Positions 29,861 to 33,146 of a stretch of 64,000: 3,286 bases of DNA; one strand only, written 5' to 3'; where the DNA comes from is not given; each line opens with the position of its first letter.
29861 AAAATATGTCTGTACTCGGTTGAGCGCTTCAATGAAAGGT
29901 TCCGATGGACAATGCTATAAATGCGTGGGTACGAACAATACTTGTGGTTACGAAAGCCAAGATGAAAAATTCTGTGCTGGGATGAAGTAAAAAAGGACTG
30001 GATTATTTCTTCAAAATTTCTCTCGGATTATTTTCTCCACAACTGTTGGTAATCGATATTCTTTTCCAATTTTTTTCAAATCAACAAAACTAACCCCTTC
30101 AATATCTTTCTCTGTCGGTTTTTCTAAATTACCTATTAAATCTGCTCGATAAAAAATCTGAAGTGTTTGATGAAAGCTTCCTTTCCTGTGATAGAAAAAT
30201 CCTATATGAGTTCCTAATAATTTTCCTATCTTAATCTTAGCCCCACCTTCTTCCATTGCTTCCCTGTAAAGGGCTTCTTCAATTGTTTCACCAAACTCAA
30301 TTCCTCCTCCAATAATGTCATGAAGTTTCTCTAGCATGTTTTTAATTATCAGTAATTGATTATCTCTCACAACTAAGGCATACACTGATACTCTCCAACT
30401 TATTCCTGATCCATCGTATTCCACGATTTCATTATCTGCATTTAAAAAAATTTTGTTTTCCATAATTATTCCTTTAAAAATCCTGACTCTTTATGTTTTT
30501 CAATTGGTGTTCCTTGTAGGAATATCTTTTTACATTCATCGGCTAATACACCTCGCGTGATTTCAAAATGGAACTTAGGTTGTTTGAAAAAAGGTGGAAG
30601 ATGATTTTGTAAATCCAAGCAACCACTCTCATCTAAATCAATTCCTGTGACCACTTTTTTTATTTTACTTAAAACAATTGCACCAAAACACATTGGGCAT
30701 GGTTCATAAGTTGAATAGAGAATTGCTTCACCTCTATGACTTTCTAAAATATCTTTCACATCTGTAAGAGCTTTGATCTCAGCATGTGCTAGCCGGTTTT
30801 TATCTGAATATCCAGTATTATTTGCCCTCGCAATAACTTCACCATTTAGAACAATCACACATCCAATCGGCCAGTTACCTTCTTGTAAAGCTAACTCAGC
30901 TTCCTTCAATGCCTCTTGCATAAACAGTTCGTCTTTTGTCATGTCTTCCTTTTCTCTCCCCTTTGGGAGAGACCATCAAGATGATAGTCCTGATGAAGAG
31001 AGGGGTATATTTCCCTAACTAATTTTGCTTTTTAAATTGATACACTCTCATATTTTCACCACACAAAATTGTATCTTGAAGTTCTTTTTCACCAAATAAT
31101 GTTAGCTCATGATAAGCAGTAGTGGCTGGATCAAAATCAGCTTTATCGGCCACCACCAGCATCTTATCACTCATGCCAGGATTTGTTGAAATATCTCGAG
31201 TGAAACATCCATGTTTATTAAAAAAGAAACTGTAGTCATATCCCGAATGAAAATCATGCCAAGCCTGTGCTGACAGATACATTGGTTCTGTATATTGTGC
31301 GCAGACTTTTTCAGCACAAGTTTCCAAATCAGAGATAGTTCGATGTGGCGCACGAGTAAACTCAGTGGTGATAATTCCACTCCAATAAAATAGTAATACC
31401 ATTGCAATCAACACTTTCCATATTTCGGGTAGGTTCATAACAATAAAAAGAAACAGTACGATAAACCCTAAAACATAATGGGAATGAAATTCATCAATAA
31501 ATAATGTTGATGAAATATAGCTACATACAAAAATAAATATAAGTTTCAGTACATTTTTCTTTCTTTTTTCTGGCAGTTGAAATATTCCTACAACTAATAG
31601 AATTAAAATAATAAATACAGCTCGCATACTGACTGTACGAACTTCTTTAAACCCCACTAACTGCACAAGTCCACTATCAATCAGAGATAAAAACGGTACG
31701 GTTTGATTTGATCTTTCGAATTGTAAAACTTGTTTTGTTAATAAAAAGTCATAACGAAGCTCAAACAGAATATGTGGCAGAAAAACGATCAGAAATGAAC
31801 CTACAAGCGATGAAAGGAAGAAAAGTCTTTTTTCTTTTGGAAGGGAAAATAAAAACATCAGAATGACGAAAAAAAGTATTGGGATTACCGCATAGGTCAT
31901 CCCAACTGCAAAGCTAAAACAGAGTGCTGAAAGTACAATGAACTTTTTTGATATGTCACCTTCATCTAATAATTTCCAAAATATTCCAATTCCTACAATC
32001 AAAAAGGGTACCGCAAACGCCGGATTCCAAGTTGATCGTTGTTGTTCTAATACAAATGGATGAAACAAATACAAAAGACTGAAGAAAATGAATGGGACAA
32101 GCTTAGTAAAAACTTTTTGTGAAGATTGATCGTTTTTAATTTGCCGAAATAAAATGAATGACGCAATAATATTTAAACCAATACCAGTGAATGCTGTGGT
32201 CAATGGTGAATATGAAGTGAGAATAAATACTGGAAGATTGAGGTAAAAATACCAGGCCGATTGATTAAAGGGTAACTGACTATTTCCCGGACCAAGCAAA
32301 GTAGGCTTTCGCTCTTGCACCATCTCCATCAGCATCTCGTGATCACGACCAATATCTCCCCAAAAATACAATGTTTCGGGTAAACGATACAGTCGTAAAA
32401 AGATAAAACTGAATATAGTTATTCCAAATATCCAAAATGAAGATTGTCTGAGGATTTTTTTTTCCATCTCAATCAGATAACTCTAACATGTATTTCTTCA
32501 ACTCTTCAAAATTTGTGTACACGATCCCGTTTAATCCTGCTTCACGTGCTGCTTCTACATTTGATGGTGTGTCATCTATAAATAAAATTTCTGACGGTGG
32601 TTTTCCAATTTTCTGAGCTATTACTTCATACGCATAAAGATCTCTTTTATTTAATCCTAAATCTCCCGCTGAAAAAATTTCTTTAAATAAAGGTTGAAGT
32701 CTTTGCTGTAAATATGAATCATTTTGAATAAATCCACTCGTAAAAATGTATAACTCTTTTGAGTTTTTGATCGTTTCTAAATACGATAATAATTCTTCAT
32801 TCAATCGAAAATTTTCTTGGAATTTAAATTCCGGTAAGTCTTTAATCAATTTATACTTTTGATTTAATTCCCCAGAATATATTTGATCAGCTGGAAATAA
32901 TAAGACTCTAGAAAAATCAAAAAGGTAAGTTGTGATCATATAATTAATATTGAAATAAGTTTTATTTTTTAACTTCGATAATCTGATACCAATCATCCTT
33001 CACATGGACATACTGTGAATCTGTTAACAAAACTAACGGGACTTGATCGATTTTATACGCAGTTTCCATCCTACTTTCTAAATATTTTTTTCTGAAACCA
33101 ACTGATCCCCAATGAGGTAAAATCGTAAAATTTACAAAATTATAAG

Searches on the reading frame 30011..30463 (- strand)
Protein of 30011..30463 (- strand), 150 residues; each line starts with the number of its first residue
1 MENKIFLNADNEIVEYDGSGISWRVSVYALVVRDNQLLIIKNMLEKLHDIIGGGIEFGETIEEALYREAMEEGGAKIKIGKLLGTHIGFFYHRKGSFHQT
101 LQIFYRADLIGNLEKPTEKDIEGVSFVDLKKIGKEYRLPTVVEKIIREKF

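Call 8: search_protein_families(library=pfam, proteins=[window:30011-30463:-])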
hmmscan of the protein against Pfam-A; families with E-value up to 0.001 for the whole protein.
window:30011-30463:- (150 aa): 2 families
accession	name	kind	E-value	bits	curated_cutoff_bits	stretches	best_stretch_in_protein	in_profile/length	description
PF00293.34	NUDIX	-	7.2e-14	52.4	21.1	1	24-140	3-125/134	NUDIX domain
PF14815.12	NUDIX_4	-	6.6e-05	23.1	35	1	29-147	3-112/113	NUDIX domain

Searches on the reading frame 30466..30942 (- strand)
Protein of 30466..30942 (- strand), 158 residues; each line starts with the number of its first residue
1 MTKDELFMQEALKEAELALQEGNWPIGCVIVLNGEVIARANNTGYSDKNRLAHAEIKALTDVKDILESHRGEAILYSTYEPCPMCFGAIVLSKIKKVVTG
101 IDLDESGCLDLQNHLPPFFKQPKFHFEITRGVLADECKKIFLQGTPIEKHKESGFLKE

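Call 8: search_protein_families(library=pfam, proteins=[window:30466-30942:-])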
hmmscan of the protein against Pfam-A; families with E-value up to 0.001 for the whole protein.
window:30466-30942:- (158 aa): 4 families
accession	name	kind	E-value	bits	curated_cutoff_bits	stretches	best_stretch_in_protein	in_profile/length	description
PF00383.29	dCMP_cyt_deam_1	-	2.7e-24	85.4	25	1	1-100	1-101/102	Cytidine and deoxycytidylate deaminase zinc-binding region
PF14437.12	MafB19-deam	-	3.3e-23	82.6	27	1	4-110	3-110/142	MafB19-like deaminase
PF14439.12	Bd3614-deam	-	1.9e-05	25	38.5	1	32-90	17-75/113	Bd3614-like deaminase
PF18750.7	SNAD4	-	0.00093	19.7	27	0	45-90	24-72/130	Secreted Novel AID/APOBEC-like Deaminase 4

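Call 11: find_encoding_contigs(protein=window:30466-30942:-, flank=3000, max_places=10)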
Protein window:30466-30942:- (158 aa): 1 contig read that carries it; 1 place shown.
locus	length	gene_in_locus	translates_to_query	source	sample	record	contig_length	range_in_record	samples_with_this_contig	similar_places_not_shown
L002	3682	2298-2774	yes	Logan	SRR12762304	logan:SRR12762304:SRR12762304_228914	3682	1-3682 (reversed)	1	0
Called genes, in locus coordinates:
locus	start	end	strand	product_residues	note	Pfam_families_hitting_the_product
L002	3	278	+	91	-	?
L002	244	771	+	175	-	PF00702:Hydrolase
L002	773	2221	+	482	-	-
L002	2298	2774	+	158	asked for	PF00383:dCMP_cyt_deam_1, PF14437:MafB19-deam, PF14439:Bd3614-deam (weak)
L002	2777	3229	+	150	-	PF00293:NUDIX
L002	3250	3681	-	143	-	?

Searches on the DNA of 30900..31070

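Call 21: search_rna_families(source=window, start=30900, end=31070, threshold=evalue, max_evalue=10)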
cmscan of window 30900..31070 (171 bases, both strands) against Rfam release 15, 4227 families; matches with E-value up to 10: 7.
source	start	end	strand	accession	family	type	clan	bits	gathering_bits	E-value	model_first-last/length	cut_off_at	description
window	30949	30973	+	RF01328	CRISPR-DR17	Gene; CRISPR;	CL00014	17.2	42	0.79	1-25/25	no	CRISPR RNA direct repeat element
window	30952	31007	+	RF01762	whalefall-1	Gene; sRNA;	-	15.8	37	0.084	1-56/56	no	Whalefall-1 RNA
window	30950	30973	+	RF01354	CRISPR-DR45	Gene; CRISPR;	-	14.2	37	8.1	1-24/24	no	CRISPR RNA direct repeat element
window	30976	31070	+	RF01226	snoZ5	Gene; snRNA; snoRNA; CD-box;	CL00045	12.9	60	9.3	1-113/113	no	Small nucleolar RNA Z5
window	30934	31009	-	RF00443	SNORA27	Gene; snRNA; snoRNA; HACA-box;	CL00032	11.9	64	8.2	1-127/127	no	Small nucleolar RNA SNORA27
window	30913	31003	+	RF02193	TCL6_3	Gene; lncRNA;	-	9.4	40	5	55-139/139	no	T-cell leukemia/lymphoma 6 conserved region 3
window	30950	31070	+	RF02132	HOXB13-AS1_1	Gene; lncRNA;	-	8.7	60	7.9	1-107/136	3'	HOXB13 antisense RNA 1 conserved region 1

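Call 22: search_rna_families(source=window, start=30940, end=31025, threshold=evalue, max_evalue=10, show_alignments=3)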
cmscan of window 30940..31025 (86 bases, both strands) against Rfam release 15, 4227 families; matches with E-value up to 10: 6.
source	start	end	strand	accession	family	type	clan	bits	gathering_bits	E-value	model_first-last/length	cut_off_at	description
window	30949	30973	+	RF01328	CRISPR-DR17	Gene; CRISPR;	CL00014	17.2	42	0.4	1-25/25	no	CRISPR RNA direct repeat element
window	30952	31007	+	RF01762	whalefall-1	Gene; sRNA;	-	15.8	37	0.042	1-56/56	no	Whalefall-1 RNA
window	30950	30973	+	RF01354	CRISPR-DR45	Gene; CRISPR;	-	14.2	37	4.1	1-24/24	no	CRISPR RNA direct repeat element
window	30950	30975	+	RF03609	mir-5470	Gene; miRNA;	-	12.3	98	4.6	1-81/81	no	mir-5470 microRNA precursor family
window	30950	31025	+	RF02132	HOXB13-AS1_1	Gene; lncRNA;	-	8.5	60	4.3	1-71/136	3'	HOXB13 antisense RNA 1 conserved region 1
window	30940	31003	+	RF02193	TCL6_3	Gene; lncRNA;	-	7.6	40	6.4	72-139/139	5'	T-cell leukemia/lymphoma 6 conserved region 3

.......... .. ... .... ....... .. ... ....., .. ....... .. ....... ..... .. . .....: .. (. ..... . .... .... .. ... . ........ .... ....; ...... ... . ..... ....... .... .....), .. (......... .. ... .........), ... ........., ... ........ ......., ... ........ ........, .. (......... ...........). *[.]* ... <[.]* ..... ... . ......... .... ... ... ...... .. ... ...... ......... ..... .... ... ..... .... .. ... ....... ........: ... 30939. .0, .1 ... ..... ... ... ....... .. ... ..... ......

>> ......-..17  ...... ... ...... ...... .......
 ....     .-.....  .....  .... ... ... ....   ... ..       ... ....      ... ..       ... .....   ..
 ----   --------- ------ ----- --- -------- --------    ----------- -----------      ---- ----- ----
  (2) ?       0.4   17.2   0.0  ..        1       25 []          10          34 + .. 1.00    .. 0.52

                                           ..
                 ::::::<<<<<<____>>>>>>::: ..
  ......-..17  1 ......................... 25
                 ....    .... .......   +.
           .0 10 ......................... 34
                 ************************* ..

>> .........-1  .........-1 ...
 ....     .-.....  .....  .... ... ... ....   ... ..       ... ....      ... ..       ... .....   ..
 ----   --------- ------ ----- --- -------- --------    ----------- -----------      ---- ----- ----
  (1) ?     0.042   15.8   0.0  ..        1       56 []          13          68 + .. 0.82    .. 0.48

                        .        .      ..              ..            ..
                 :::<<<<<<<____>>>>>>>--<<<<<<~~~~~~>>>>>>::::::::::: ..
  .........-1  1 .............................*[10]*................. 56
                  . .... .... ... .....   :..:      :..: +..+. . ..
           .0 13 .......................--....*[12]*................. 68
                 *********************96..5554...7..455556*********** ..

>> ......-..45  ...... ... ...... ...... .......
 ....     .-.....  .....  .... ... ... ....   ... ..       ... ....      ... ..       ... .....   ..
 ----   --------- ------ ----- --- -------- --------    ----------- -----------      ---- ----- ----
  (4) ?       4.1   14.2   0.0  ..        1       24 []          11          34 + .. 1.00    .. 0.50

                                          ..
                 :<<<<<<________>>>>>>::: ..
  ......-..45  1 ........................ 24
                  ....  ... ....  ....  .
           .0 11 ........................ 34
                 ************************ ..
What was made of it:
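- Closest known: Rfam RF01762 whalefall-1 RNA. Same: This is the layout of copy B on the plus strand (call 22).
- It scores 15.8 bits, E 0.04 on 86 nt (call 22).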

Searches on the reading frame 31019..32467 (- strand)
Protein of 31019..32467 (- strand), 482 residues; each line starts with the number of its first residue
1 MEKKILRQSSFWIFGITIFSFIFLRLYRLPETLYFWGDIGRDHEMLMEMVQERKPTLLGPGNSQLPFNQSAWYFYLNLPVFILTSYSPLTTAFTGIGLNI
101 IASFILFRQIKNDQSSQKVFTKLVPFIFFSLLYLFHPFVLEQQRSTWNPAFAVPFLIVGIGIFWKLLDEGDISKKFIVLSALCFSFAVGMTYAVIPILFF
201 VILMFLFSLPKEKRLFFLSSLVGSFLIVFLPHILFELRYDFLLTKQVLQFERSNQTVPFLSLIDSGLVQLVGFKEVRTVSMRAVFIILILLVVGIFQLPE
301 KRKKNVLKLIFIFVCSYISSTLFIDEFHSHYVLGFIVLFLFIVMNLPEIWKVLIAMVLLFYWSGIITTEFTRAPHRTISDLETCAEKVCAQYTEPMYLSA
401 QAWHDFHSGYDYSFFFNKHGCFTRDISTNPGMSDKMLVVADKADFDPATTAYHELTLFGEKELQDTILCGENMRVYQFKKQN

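Call 8: search_protein_families(library=pfam, proteins=[window:31019-32467:-])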
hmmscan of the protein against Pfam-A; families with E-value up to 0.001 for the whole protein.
window:31019-32467:- (482 aa): 0 families

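Call 24: find_homologous_proteins(query=window:31019-32467:-)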
Query window:31019-32467:- (482 aa): 57 proteins with E <= 0.001 among 8000 candidates.
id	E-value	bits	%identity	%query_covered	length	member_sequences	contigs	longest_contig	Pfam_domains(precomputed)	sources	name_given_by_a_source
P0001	0.0e+0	1078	100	100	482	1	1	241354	-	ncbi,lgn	-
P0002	3.1e-143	496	46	96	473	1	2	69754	-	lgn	-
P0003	1.6e-142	494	49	96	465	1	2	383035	-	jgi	jgi:hypothetical protein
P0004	7.4e-142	492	49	95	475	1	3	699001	-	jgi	jgi:hypothetical protein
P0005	2.8e-138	480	50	95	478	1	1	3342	-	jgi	jgi:hypothetical protein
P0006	4.0e-120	420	42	94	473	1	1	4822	-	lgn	-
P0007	9.8e-79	284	35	95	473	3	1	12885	-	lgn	-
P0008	3.9e-78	282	33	99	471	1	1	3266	-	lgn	-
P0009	1.3e-68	250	33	95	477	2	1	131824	-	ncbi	ncbi:MAG: hypothetical protein ABI758_03375 [Candidatus Woesebacteria bacterium]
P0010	1.7e-60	223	31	95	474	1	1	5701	-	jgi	jgi:hypothetical protein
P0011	2.4e-60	223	30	97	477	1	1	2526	-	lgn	-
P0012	7.1e-60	221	34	98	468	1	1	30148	-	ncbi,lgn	-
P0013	2.3e-58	216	31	96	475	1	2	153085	-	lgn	-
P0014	1.4e-56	211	32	97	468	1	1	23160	-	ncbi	-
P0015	2.3e-55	207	31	96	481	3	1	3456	-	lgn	-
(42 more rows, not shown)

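Call 25: find_encoding_contigs(protein=P0003, flank=10000, max_places=3)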
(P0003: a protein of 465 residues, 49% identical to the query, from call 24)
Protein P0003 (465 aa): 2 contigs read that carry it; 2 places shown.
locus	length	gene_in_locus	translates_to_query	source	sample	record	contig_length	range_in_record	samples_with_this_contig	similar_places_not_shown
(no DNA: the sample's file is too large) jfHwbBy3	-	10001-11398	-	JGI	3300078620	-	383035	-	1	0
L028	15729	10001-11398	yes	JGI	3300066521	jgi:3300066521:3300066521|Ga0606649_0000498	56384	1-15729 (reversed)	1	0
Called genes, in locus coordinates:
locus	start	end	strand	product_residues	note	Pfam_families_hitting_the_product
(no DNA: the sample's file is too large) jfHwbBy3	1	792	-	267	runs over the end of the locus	PF01978:TrmB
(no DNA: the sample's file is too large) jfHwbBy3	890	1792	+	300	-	PF01180:DHO_dh, PF01207:Dus (weak)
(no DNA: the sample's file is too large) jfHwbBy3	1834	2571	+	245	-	PF04493:Endonuclease_5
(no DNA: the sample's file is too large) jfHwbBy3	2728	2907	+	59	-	-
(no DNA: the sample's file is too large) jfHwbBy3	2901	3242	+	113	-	PF01022:HTH_5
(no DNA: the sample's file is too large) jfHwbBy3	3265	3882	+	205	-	PF02589:LUD_dom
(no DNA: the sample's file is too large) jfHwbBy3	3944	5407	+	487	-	PF13476:AAA_23 (faint), PF00005:ABC_tran, PF02463:SMC_N (faint), PF03193:RsgA_GTPase (faint), PF12775:AAA_7 (faint), PF13191:AAA_16 (faint), PF13304:AAA_21 (weak), PF00005:ABC_tran, +4 more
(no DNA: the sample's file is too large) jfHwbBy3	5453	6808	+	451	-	PF00753:Lactamase_B, PF23023:Anti-Pycsar_Apyc1, PF12706:Lactamase_B_2 (weak), PF16661:Lactamase_B_6, PF10996:Beta-Casp, PF07521:RMMBL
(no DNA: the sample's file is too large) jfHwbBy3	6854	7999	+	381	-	-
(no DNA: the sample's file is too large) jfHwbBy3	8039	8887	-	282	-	PF14305:ATPgrasp_TupA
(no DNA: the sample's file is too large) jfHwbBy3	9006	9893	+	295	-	PF05050:Methyltransf_21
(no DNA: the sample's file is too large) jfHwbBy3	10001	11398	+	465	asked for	-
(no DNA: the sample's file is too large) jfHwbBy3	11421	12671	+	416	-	PF09992:NAGPA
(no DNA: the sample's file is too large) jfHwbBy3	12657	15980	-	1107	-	PF04932:Wzy_C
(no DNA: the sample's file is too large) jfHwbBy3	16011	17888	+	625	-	PF10131:PTPS_related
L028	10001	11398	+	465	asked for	-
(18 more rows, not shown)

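Call 26: find_encoding_contigs(protein=P0004, flank=10000, max_places=3)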
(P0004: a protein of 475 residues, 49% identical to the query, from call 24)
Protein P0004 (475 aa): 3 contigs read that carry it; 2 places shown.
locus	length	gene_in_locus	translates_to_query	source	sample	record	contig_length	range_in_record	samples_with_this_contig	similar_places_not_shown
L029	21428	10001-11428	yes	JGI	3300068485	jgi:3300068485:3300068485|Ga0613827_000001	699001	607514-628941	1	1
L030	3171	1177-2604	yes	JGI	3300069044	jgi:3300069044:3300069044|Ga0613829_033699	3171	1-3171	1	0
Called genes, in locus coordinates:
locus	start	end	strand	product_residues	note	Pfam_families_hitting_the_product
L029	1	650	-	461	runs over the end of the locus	PF01565:FAD_binding_4, PF08031:BBE (weak)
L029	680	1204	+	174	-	PF13376:OmdA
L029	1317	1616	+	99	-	PF08922:DUF1905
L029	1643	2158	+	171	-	PF08534:Redoxin (weak), PF00578:AhpC-TSA (weak), PF00085:Thioredoxin, PF13098:Thioredoxin_2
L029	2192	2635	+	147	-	-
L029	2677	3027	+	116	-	PF08818:DUF1801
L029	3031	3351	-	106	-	PF13376:OmdA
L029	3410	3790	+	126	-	PF07237:DUF1428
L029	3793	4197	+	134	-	PF00903:Glyoxalase, PF18029:Glyoxalase_6 (weak)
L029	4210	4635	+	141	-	PF08818:DUF1801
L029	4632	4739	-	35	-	-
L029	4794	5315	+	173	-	PF11188:DUF2975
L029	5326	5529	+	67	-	PF13443:HTH_26, PF01381:HTH_3 (weak), PF13560:HTH_31 (weak)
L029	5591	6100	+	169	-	-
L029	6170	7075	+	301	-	PF06983:3-dmu-9_3-mt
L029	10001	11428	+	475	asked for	-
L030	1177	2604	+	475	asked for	-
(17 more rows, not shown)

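Call 27: find_encoding_contigs(protein=P0002, flank=10000, max_places=3)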
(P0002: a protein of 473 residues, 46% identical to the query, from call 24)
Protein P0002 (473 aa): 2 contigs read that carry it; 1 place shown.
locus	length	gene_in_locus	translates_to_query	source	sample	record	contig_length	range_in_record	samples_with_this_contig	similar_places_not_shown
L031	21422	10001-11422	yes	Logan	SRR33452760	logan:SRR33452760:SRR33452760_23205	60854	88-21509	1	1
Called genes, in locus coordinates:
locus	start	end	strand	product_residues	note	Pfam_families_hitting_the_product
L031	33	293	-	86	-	-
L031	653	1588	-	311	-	PF01699:Na_Ca_ex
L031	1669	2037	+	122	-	PF08818:DUF1801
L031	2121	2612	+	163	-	PF12840:HTH_20, PF01022:HTH_5, PF04945:YHS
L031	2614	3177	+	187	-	PF03713:DUF305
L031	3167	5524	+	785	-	PF00403:HMA, PF08282:Hydrolase_3 (faint), PF00122:E1-E2_ATPase, PF00702:Hydrolase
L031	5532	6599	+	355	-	PF13386:DsbD_2, PF13473:Cupredoxin_1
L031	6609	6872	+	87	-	PF00403:HMA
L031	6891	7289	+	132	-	PF08818:DUF1801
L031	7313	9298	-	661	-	PF01757:Acyl_transf_3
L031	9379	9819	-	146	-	-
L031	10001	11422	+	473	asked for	-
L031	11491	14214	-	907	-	PF00690:Cation_ATPase_N, PF00122:E1-E2_ATPase, PF13246:Cation_ATPase, PF08282:Hydrolase_3 (faint), PF00702:Hydrolase, PF00689:Cation_ATPase_C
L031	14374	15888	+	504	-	PF13426:PAS_9 (weak), PF00512:HisKA, PF02518:HATPase_c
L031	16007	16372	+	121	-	PF00072:Response_reg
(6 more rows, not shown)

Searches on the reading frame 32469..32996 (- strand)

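Call 8: search_protein_families(library=pfam, proteins=[window:32469-32996:-])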
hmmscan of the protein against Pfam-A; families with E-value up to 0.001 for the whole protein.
window:32469-32996:- (175 aa): 2 families
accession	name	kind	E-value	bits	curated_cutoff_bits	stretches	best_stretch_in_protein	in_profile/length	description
PF00702.32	Hydrolase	-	4e-09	37.6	26.4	1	55-154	89-191/191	haloacid dehalogenase-like hydrolase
PF13419.12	HAD_2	-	3.3e-05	24.5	23.8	1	50-158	65-176/178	Haloacid dehalogenase-like hydrolase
